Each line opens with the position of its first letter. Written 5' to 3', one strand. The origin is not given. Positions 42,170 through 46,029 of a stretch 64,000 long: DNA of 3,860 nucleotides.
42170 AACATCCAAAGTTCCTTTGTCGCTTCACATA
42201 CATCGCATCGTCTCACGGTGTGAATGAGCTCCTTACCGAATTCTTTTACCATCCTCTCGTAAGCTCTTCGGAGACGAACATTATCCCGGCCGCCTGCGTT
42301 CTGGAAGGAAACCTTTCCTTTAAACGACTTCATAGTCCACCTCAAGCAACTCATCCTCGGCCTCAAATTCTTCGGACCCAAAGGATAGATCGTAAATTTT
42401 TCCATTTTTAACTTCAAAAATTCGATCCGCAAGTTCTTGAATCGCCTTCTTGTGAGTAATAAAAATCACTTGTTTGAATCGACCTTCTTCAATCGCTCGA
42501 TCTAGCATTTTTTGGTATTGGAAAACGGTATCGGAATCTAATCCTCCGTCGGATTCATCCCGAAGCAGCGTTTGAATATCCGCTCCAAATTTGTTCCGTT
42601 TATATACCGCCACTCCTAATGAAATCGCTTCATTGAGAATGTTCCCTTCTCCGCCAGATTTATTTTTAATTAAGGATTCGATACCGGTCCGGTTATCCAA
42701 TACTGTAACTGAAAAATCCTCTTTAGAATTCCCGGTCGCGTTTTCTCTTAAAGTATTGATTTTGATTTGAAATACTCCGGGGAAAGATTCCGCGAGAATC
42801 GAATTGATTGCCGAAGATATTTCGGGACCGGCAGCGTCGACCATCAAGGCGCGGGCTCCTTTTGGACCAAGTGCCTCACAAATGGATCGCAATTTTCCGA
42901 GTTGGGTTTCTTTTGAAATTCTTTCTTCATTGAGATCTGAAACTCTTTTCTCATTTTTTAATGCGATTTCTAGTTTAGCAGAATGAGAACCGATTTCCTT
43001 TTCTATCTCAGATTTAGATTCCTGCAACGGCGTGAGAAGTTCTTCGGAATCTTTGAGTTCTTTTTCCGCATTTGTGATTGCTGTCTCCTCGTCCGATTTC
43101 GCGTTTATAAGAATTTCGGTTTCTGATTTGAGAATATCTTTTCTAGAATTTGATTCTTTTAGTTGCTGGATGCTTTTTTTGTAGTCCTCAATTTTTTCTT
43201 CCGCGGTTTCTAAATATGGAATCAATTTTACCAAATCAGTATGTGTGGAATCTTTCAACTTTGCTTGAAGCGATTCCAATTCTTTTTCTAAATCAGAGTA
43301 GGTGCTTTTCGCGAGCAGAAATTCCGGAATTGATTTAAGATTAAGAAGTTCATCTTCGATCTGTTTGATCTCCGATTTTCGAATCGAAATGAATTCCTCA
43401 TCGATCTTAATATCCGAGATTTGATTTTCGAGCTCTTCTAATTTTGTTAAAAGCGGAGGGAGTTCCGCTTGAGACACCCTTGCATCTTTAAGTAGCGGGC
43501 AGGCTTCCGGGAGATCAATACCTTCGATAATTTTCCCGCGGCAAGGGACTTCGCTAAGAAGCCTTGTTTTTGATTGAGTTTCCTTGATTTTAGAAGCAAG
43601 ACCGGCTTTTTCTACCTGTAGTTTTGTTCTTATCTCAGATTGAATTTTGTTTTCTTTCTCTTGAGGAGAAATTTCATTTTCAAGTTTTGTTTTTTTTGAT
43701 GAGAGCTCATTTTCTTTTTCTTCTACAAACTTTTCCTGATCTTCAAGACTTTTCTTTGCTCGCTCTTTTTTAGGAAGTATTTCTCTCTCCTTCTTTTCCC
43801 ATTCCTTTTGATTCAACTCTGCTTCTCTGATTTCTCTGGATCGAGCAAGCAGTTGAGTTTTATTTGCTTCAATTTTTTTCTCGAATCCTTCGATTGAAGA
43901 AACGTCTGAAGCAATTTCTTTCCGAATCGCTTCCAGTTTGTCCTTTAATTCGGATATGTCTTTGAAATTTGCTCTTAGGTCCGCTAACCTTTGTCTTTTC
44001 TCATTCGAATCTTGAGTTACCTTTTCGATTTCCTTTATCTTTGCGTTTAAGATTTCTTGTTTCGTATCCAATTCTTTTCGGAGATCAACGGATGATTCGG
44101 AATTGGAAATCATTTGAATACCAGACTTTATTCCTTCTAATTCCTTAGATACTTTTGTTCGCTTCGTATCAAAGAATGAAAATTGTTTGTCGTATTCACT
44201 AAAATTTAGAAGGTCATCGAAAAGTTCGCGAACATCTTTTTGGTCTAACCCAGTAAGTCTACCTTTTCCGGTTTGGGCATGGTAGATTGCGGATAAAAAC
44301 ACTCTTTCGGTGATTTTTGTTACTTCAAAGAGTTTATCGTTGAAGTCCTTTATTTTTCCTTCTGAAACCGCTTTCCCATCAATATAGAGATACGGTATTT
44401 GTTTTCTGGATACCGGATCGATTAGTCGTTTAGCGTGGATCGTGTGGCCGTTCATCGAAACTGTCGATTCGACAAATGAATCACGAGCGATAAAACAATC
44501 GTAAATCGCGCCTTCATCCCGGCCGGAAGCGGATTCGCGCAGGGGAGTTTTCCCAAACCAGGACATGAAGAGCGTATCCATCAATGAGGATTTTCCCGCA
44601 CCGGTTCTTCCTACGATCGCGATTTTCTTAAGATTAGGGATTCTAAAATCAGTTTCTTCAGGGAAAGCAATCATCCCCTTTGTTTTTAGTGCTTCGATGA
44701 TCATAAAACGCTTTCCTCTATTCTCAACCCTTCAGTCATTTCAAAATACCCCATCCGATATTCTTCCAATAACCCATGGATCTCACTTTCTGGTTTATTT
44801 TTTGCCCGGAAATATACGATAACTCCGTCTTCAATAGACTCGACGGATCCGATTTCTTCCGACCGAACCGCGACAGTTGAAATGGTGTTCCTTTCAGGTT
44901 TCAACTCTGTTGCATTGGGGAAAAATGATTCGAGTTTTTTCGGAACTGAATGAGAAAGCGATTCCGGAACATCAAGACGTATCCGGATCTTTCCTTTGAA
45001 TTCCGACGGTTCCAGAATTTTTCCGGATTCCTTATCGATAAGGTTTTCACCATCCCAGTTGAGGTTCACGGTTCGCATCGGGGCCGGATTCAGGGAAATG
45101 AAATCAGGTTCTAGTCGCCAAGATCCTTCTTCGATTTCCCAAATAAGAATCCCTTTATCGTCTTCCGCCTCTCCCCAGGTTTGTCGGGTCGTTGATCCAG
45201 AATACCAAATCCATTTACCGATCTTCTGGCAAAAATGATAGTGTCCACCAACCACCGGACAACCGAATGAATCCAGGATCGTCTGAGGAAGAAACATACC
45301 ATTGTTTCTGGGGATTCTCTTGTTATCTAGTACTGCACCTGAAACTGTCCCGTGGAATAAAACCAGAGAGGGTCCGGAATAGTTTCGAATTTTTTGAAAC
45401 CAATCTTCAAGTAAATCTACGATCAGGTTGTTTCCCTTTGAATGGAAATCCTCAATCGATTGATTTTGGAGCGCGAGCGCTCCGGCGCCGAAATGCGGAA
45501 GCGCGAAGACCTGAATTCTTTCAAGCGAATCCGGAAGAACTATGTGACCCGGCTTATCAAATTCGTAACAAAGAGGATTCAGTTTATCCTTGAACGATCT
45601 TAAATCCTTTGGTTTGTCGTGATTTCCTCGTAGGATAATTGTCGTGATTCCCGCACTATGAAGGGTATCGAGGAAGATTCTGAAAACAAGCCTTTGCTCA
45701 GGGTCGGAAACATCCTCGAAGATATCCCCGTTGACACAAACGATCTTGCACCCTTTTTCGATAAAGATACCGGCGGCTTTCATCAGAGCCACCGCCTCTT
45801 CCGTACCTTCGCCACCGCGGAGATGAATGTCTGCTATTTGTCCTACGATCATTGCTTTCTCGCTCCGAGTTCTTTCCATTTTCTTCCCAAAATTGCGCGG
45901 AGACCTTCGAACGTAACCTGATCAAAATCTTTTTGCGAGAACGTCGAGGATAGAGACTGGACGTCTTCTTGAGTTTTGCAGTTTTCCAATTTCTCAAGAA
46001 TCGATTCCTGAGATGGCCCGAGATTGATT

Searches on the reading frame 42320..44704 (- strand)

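Call 58: search_protein_families(library=phrogs, proteins=[window:42320-44704:-], max_evalue=0.00001)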
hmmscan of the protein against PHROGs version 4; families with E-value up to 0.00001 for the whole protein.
window:42320-44704:- (794 aa): 2 families
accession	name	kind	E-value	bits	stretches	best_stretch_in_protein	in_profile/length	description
phrog_77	-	DNA, RNA and nucleotide metabolism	4.6e-58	198.5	1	1-768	296-948/967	SbcC-like subunit of palindrome specific endonuclease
phrog_2392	-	moron, auxiliary metabolic gene and host takeover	1.1e-08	34.9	0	19-45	501-527/726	ABC transporter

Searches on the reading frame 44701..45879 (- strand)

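Call 58: search_protein_families(library=phrogs, proteins=[window:44701-45879:-], max_evalue=0.00001)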
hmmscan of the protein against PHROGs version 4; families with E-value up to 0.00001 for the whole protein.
window:44701-45879:- (392 aa): 2 families
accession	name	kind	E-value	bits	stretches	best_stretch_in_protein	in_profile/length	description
phrog_100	-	DNA, RNA and nucleotide metabolism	4e-32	112.6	1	5-373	24-374/989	SbcD-like subunit of palindrome specific endonuclease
phrog_1649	-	other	8.9e-06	25.5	0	3-112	29-128/308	metallo-phosphoesterase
